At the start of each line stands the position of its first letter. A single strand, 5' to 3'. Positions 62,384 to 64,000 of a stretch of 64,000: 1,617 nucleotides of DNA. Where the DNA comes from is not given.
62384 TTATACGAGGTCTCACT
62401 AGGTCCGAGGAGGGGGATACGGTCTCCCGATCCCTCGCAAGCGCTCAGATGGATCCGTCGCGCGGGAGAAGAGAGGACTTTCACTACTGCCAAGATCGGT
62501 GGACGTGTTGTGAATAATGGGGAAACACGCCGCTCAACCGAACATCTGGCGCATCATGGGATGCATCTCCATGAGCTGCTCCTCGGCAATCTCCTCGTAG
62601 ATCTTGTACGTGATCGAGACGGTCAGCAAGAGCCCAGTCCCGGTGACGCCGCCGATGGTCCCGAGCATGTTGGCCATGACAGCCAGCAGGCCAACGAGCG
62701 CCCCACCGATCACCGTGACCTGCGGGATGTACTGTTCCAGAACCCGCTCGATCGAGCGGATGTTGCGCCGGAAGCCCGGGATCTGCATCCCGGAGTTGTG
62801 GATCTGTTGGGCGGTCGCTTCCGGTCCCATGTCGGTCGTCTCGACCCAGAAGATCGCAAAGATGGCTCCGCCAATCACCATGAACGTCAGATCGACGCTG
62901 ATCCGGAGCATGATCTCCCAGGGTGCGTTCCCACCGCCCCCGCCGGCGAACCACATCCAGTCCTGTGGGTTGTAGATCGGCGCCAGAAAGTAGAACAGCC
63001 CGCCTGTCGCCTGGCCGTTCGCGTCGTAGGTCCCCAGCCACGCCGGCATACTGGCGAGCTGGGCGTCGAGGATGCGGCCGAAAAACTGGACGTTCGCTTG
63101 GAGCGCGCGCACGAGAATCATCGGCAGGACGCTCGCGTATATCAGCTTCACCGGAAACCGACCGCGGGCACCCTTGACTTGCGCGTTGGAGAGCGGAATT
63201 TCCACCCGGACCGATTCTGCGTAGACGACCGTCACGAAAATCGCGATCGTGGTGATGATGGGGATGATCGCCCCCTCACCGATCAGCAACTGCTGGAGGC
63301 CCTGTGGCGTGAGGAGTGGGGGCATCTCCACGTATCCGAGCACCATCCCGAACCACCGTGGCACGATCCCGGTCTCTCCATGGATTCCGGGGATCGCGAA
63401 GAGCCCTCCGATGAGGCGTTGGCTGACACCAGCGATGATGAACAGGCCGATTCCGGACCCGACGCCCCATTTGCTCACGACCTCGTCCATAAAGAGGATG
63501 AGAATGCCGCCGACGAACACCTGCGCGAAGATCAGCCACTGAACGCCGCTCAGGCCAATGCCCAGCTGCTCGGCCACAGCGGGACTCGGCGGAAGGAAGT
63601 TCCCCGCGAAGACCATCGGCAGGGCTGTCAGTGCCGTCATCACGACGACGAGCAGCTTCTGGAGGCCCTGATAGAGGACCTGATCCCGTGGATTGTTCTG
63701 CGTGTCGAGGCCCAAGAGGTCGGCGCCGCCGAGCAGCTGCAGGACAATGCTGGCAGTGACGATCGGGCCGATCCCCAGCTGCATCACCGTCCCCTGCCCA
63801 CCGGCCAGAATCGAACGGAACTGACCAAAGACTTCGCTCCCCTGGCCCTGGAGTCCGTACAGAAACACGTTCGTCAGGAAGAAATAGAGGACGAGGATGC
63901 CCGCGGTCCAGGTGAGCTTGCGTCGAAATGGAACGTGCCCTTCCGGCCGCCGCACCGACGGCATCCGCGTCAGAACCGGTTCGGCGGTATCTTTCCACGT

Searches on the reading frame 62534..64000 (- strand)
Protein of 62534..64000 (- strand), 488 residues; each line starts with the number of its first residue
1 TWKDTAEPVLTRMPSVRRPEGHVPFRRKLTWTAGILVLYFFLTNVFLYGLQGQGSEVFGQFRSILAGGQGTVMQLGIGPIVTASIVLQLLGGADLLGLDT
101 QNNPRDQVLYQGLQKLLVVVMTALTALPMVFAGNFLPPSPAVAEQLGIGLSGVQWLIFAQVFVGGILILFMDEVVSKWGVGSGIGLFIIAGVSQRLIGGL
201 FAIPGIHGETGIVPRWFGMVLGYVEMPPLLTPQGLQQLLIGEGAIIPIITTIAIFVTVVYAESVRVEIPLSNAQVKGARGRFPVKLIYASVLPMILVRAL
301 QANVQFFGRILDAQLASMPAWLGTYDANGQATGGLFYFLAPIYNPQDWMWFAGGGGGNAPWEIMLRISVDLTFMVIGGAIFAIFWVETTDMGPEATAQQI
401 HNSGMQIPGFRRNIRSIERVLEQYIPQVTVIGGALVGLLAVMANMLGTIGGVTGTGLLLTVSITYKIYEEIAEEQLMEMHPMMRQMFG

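Call 21: search_protein_families(library=pfam, proteins=[window:62534-64000:-], max_evalue=0.001)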
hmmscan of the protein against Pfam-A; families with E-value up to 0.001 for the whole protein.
window:62534-64000:- (488 aa): 2 families
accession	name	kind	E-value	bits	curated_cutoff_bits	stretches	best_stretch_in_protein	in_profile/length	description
PF00344.25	SecY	-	4.6e-68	230.3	32.2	1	71-468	1-306/306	SecY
PF10559.14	Plug_translocon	-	3.8e-10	39.8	22.1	1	37-70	1-35/35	Plug domain of Sec61p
